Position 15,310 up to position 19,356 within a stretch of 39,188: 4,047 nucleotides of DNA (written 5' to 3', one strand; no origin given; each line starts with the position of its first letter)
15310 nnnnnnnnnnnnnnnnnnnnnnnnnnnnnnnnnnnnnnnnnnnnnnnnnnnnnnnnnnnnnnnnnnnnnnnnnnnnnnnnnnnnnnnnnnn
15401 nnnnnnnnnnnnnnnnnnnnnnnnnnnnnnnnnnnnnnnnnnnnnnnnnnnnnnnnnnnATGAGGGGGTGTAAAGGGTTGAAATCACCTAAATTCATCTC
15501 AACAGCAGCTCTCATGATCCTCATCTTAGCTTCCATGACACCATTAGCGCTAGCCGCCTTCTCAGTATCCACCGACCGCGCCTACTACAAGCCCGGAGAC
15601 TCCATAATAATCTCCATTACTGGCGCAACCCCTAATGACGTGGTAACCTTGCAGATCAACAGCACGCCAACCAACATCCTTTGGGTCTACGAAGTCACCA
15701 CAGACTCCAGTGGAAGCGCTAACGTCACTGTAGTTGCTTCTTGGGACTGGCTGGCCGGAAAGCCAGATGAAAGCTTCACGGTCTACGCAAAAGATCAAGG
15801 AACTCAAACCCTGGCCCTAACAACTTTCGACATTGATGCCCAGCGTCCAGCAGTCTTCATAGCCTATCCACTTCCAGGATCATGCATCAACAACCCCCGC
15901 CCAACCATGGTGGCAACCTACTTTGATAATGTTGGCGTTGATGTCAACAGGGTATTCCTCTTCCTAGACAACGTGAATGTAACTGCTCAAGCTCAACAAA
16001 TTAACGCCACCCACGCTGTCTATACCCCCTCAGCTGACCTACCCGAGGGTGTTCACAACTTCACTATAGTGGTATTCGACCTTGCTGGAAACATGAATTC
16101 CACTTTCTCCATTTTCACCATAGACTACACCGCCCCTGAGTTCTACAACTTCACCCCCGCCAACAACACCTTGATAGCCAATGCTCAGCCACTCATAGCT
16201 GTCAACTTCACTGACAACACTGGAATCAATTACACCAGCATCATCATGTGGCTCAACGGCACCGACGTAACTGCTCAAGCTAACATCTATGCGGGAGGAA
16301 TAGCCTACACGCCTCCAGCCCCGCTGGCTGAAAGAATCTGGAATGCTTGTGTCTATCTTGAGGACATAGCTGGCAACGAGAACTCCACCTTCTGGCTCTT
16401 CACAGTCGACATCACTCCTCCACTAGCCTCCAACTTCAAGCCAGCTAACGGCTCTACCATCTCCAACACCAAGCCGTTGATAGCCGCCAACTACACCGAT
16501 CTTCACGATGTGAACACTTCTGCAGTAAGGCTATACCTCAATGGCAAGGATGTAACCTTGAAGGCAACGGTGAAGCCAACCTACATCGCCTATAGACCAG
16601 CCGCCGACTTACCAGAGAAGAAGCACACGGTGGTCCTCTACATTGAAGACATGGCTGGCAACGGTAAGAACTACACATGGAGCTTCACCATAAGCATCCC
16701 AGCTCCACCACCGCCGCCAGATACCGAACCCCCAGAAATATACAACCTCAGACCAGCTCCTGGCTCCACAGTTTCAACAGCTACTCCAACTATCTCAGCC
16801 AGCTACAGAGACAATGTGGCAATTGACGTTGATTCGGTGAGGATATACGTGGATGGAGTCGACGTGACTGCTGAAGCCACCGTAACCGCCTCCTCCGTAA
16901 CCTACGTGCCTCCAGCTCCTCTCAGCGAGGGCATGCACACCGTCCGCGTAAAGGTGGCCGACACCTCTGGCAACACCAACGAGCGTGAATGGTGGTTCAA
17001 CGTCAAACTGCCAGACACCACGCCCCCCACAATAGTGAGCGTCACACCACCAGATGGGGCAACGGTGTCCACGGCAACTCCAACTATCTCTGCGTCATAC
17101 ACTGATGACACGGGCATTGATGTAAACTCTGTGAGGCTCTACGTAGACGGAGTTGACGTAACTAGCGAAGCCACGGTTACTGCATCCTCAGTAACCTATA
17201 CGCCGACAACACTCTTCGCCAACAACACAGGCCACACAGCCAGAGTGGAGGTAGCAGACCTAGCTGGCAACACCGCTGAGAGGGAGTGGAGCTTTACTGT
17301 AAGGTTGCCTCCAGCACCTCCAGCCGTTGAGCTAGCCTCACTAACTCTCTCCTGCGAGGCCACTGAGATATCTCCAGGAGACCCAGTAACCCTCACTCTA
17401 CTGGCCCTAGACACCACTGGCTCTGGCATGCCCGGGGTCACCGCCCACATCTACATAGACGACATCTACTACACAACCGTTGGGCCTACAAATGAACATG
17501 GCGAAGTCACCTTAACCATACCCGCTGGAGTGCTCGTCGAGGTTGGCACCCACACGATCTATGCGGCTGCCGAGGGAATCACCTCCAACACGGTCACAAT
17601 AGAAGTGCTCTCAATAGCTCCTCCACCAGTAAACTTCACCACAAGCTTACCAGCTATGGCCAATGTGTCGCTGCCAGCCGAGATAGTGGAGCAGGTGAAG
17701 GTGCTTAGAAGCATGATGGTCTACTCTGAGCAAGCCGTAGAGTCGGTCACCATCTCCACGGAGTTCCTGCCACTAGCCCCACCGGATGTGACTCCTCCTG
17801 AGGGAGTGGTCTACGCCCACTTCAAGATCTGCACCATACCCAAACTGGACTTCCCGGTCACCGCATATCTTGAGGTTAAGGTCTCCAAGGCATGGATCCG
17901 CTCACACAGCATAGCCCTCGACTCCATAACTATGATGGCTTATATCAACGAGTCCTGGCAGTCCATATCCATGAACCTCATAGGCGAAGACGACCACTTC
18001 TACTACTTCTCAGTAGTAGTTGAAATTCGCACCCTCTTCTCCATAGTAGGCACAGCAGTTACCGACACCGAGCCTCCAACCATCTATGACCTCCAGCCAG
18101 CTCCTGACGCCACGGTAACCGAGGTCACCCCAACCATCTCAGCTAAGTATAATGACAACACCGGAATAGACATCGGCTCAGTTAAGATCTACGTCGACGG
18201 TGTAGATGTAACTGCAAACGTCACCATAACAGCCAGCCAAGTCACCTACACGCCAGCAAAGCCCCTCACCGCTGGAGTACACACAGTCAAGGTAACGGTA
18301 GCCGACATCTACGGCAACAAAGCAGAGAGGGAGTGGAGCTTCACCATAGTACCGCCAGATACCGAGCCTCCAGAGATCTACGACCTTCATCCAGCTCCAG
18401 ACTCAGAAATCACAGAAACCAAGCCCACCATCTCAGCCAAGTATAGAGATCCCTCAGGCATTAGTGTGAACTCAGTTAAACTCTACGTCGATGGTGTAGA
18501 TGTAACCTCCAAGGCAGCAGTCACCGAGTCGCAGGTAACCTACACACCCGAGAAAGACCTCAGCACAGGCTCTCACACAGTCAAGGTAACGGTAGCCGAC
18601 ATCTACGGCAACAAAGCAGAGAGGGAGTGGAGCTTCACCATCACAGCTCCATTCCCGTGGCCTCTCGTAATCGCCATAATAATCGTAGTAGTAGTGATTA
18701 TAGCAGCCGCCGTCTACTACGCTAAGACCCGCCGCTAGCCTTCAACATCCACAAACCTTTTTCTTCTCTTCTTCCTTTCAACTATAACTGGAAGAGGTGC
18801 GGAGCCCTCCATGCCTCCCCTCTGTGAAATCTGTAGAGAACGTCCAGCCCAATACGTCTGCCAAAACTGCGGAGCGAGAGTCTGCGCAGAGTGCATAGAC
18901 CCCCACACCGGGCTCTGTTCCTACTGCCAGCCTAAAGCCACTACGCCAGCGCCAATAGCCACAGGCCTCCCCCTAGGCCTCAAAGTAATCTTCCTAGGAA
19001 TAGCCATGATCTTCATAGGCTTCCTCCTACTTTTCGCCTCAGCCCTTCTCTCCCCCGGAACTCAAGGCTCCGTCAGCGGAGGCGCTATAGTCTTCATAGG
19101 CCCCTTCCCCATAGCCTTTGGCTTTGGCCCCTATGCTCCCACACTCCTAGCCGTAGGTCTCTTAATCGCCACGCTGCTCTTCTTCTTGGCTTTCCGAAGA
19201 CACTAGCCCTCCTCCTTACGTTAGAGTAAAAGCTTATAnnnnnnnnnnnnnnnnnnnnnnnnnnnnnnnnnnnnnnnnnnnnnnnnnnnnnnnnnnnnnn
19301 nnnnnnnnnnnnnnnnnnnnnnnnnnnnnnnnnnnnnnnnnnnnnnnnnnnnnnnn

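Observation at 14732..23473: Candidate novel envelope system: Tyr-rich anchor protein, Ig-repeat glycoprotein, zinc-ribbon membrane protein and a PadR-controlled giant-ectodomain MMPL exporter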

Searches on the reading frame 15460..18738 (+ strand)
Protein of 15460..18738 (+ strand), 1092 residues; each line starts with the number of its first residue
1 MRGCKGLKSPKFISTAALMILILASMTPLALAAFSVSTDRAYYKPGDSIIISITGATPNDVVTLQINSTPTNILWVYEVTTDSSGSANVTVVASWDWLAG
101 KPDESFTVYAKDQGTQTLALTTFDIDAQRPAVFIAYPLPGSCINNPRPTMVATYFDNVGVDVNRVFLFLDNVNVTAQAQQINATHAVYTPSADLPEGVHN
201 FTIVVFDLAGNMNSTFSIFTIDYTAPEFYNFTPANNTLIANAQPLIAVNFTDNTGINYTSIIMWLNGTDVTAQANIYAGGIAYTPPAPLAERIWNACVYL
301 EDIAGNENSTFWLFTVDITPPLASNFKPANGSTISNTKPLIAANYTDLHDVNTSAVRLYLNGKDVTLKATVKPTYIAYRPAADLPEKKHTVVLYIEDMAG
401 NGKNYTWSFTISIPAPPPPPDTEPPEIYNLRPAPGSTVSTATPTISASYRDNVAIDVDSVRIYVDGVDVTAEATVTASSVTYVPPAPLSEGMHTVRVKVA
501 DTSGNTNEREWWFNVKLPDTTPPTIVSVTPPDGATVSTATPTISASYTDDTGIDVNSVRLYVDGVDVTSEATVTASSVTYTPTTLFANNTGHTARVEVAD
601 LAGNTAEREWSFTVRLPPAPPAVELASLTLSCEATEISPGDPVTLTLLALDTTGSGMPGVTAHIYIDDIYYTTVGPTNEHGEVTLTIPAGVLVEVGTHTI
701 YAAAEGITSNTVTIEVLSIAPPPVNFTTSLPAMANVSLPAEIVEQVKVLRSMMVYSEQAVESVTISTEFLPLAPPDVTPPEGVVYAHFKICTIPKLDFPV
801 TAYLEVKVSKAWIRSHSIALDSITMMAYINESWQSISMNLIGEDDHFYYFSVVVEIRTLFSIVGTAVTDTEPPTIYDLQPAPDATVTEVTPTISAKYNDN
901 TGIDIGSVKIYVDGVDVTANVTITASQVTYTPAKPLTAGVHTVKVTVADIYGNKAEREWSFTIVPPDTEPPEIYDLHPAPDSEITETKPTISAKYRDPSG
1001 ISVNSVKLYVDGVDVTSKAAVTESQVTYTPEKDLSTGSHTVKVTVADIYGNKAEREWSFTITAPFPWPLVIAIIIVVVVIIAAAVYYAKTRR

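Call 3: search_protein_families(library=pfam, proteins=[window:15460-18738:+], max_evalue=0.01)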
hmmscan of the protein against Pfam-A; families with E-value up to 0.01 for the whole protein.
window:15460-18738:+ (1092 aa): 13 families
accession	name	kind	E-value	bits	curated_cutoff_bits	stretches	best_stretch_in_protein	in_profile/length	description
PF19077.6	Big_13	-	2.5e-45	153.6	27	7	981-1061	21-100/102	Bacterial Ig-like domain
PF13205.12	Big_5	-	3.5e-22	79.6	23.6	2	519-613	1-104/105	Bacterial Ig-like domain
PF17996.7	CE2_N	-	3.6e-10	40.3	27.9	0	894-946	32-81/108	Carbohydrate esterase 2 N-terminal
PF02494.22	HYR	-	2.5e-08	34.6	21.7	0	445-508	8-74/81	HYR domain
PF04234.18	CopC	-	8.9e-08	33.5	23.3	0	431-515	8-92/92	CopC domain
PF20622.4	Big_15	-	1.2e-07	31.9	27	0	1002-1054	23-74/82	Bacterial Ig domain (Big_16)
PF15418.12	DUF4625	-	4.2e-07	30.8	27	0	164-215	74-124/131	Domain of unknown function (DUF4625)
PF13750.12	Big_3_3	-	1.9e-06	28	27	0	488-560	12-86/157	Bacterial Ig-like domain (group 3)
PF00801.26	PKD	-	0.00024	21.5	23.5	0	1034-1053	54-73/80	PKD domain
PF19076.6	CshA_repeat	-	0.0013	19.8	27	0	1023-1058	65-100/103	Surface adhesin CshA repetitive domain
PF07495.19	Y_Y_Y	-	0.0023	18.2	26.6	0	1025-1061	29-64/65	Y_Y_Y domain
PF12245.14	Big_3_2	-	0.0031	18.1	23.3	0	570-607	73-112/122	Bacterial Ig-like domain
PF08329.16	ChitinaseA_N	-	0.0037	17.4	21.2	0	990-1050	39-96/133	Chitinase A, N-terminal domain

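Call 4: search_protein_families(library=ncbifam, proteins=[window:15460-18738:+], max_evalue=0.01)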
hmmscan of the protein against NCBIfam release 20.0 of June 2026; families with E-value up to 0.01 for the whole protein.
window:15460-18738:+ (1092 aa): 7 families
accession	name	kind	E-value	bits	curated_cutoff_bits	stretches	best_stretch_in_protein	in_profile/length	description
NF033707.1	T9SS_sortase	equivalog_domain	1.2e-15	56.2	420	2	966-1062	875-989/1095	type IX secretion system sortase PorU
TIGR04213.1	PGF_pre_PGF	domain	9.9e-15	54.8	28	1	744-864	28-153/153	PGF-pre-PGF domain-containing protein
NF033510.3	Ca_tandemer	repeat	2.4e-08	34.2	50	1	457-506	43-95/96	Ca2+-stabilized repeat-containing adhesin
NF033814.1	copper_CopC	equivalog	6.3e-07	29.8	95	0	877-963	16-106/107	copper homeostasis periplasmic binding protein CopC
NF040520.1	Ig_like_BLP2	equivalog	3.1e-06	25.6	750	0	982-1062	533-610/730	Ig-like repeat protein Blp2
TIGR04225.1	CshA_fibril_rpt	repeat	0.0015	19.3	60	0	1020-1060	61-103/104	fibrillar adhesin CshA-type repeat protein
NF047446.1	barrel_OmpL47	domain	0.0081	16.6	40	0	489-508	41-60/68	OmpL47-type beta-barrel domain-containing protein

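Call 96: search_solved_structures(query=window:15460-18735:+, max_evalue=0.001)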
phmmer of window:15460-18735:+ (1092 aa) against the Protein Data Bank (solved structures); distinct sequences matched with E-value up to 0.001: 0.

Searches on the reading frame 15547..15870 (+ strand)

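Call 76: search_protein_families(library=pfam, proteins=[window:15547-15870:+], max_evalue=0.1)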
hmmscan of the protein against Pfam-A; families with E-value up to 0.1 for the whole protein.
window:15547-15870:+ (108 aa): 4 families
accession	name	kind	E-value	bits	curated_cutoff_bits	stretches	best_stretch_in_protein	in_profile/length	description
PF13199.12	Glyco_hydro_66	-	0.0018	17.4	23.7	1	9-81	1-66/546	Glycosyl hydrolase family 66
PF01835.25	MG2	-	0.032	15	32.8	1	7-62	4-65/96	MG2 domain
PF19765.4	DUF6252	-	0.041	14.6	27.2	0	21-59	28-63/124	Family of unknown function (DUF6252)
PF05688.17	BIg21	-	0.079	14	27.4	0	3-62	21-76/109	Bacterial Immunoglobulin-like 21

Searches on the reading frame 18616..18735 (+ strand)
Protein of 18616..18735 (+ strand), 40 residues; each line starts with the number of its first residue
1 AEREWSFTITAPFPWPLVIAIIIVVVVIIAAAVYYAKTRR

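Call 67: search_protein_families(library=ncbifam, proteins=[window:18616-18735:+], max_evalue=10)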
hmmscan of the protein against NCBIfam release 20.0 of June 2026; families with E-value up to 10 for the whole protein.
seq(40 aa): 4 families
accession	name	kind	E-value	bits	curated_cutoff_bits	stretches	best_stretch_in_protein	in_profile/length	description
NF051431.1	Rv0361_Cterm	subfamily_domain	0.033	14.4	37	1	15-34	3-22/140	Rv0361 family membrane protein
NF035925.1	Geo26A_fam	subfamily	0.13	12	40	1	7-37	152-182/197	geobacillin-26 family protein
NF042931.1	SAG1386_EF1546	equivalog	0.21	11.6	80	1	12-37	29-54/158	SAG1386/EF1546 family surface-associated protein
TIGR03949.1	bact_IIb_cerein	subfamily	0.26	11.1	21.5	1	15-35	17-37/45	class IIb bacteriocin, lactobin A/cerein 7B family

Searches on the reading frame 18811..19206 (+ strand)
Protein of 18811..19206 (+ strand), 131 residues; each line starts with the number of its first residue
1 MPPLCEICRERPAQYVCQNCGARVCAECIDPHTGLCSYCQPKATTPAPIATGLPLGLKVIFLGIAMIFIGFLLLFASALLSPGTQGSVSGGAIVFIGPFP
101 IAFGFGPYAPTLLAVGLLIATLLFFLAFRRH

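Call 3: search_protein_families(library=pfam, proteins=[window:18811-19206:+], max_evalue=0.01)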
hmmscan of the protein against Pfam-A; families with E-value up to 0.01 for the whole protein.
window:18811-19206:+ (131 aa): 7 families
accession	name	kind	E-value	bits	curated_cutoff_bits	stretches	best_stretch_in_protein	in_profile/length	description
PF01998.22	DUF131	-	7.9e-07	29.1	22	1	84-127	18-58/62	Protein of unknown function DUF131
PF00643.29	zf-B_box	-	8.1e-06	26.3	24.1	1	3-33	4-35/42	B-box zinc finger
PF04438.22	zf-HIT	-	1.9e-05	24.7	24.7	1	2-25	2-24/30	HIT zinc finger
PF25287.1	zf-B_box_Trim66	-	0.0005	20.2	27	1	3-32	3-33/35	Trim66, B-box zinc-binding domain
PF24921.1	RING_XB3-XBAT31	-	0.0007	20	50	1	4-41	1-35/57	E3 ubiquitin-protein ligase XB3/XBAT31 RING finger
PF22586.1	ANCHR-like_BBOX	-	0.00088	19.8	27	1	4-32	1-28/39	ANCHR-like B-box zinc-binding domain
PF13920.12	zf-C3HC4_3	-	0.0016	18.6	27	1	4-42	4-45/49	Zinc finger, C3HC4 type (RING finger)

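Call 4: search_protein_families(library=ncbifam, proteins=[window:18811-19206:+], max_evalue=0.01)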
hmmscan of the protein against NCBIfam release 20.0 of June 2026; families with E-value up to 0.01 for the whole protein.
window:18811-19206:+ (131 aa): 1 family
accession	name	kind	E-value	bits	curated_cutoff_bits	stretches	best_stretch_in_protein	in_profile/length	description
TIGR00304.2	TIGR00304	equivalog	5e-14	51.9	33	1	59-128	1-73/76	TIGR00304 family membrane protein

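Call 50: find_homologous_proteins(query=window:18811-19203:+, max_evalue=0.001)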
Query window:18811-19203:+ (131 aa): 18 proteins with E <= 0.001 among 168 candidates.
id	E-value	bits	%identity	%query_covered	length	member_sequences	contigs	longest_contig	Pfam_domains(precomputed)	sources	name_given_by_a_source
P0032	4.9e-79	281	98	100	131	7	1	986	PF04438.23,PF01998.23,PF00643.30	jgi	-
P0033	1.4e-18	85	56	68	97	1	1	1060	-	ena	-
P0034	3.2e-10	58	42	73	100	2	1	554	PF01998.23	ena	-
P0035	4.7e-8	51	54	34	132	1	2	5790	PF01998.23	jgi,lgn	-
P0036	1.8e-7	49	48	30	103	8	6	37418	PF01998.23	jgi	jgi:uncharacterized membrane protein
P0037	6.1e-7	47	50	30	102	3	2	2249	PF01998.23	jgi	jgi:uncharacterized membrane protein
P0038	7.5e-7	47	45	28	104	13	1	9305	PF01998.23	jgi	jgi:uncharacterized membrane protein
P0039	2.8e-6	45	50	28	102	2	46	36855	PF01998.23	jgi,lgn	jgi:uncharacterized membrane protein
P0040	3.5e-6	45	45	17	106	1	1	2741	PF01998.23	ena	-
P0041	1.0e-5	43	45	30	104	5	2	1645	PF01998.23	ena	-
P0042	1.2e-5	43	43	29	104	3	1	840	PF01998.23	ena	-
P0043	2.4e-5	42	48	30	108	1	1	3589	PF01998.23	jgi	jgi:uncharacterized membrane protein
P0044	2.8e-5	42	40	29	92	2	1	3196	PF01998.23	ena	-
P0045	3.6e-5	42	48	34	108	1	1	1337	PF01998.23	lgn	-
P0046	1.1e-4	40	51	28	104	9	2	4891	PF01998.23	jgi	jgi:uncharacterized membrane protein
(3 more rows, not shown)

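Call 52: find_encoding_contigs(protein=P0035, flank=6000, max_places=2)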
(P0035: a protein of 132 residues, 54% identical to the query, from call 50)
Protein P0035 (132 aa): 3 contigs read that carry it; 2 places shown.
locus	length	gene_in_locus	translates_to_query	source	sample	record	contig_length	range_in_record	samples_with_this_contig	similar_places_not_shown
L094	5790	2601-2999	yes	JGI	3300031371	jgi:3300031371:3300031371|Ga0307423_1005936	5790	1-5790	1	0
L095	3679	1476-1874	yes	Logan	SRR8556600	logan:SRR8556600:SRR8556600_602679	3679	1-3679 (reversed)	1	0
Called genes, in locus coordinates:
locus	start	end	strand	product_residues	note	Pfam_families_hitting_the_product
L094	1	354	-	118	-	?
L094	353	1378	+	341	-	PF00180:Iso_dh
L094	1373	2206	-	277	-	PF17244:CDC24_OB3 (faint), PF01336:tRNA_anti-codon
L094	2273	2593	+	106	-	PF01998:DUF131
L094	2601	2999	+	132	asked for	PF01998:DUF131 (weak)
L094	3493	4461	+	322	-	PF14378:PAP2_3, PF01569:PAP2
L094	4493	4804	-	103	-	PF12838:Fer4_7 (faint), PF13187:Fer4_9 (faint), PF14697:Fer4_21 (faint), PF00037:Fer4 (weak), PF12837:Fer4_6 (faint), PF13237:Fer4_10 (weak)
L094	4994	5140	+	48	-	-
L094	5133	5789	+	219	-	?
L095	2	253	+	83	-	?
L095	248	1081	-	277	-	PF17244:CDC24_OB3 (faint), PF01336:tRNA_anti-codon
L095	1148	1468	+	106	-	PF01998:DUF131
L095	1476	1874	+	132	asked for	PF01998:DUF131 (weak)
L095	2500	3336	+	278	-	PF14378:PAP2_3, PF01569:PAP2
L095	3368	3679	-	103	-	PF12838:Fer4_7 (faint), PF13187:Fer4_9 (faint), PF14697:Fer4_21 (faint), PF00037:Fer4 (weak), PF12837:Fer4_6 (faint), PF13237:Fer4_10 (weak)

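Call 53: find_encoding_contigs(protein=P0036, flank=6000, max_places=3)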
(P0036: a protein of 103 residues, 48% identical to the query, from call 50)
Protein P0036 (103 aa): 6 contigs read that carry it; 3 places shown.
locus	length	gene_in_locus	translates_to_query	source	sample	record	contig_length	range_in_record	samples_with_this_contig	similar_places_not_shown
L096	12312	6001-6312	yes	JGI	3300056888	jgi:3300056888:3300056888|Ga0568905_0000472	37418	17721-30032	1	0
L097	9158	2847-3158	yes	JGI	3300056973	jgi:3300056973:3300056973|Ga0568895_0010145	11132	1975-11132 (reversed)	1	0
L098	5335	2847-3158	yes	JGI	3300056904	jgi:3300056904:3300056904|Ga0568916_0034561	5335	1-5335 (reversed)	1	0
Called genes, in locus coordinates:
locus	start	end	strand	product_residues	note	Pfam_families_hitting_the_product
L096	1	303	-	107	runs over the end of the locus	PF01022:HTH_5, PF12840:HTH_20 (weak)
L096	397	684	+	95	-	PF00037:Fer4 (weak), PF12797:Fer4_2 (weak), PF12837:Fer4_6 (weak), PF13237:Fer4_10 (weak), PF14697:Fer4_21, PF12800:Fer4_4 (faint), PF12838:Fer4_7, PF13187:Fer4_9 (weak), +1 more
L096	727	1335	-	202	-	-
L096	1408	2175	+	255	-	PF01135:PCMT, PF01209:Ubie_methyltran, PF02353:CMAS (weak), PF13489:Methyltransf_23, PF13847:Methyltransf_31, PF08241:Methyltransf_11, PF08242:Methyltransf_12, PF13649:Methyltransf_25, +4 more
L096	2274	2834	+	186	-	PF00293:NUDIX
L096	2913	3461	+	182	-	PF23100:DUF2096_N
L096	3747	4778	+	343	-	PF00180:Iso_dh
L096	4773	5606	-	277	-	PF17244:CDC24_OB3 (faint), PF01336:tRNA_anti-codon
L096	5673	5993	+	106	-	PF01998:DUF131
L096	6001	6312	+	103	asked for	PF01998:DUF131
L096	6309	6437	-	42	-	-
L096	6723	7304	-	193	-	-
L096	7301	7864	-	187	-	PF01978:TrmB (weak), PF02796:HTH_7 (weak)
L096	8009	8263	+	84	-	-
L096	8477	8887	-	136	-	-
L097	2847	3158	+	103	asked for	PF01998:DUF131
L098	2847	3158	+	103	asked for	PF01998:DUF131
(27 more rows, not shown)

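Call 54: find_encoding_contigs(protein=P0033, flank=6000, max_places=2)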
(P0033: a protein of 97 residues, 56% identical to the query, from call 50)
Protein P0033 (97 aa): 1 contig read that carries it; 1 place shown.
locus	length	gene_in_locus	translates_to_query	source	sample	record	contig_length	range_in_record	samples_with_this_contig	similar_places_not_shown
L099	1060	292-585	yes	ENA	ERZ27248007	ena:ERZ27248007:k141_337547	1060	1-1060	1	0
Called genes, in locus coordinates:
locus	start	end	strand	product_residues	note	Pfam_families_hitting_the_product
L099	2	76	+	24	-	?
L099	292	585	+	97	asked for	-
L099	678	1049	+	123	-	PF03551:PadR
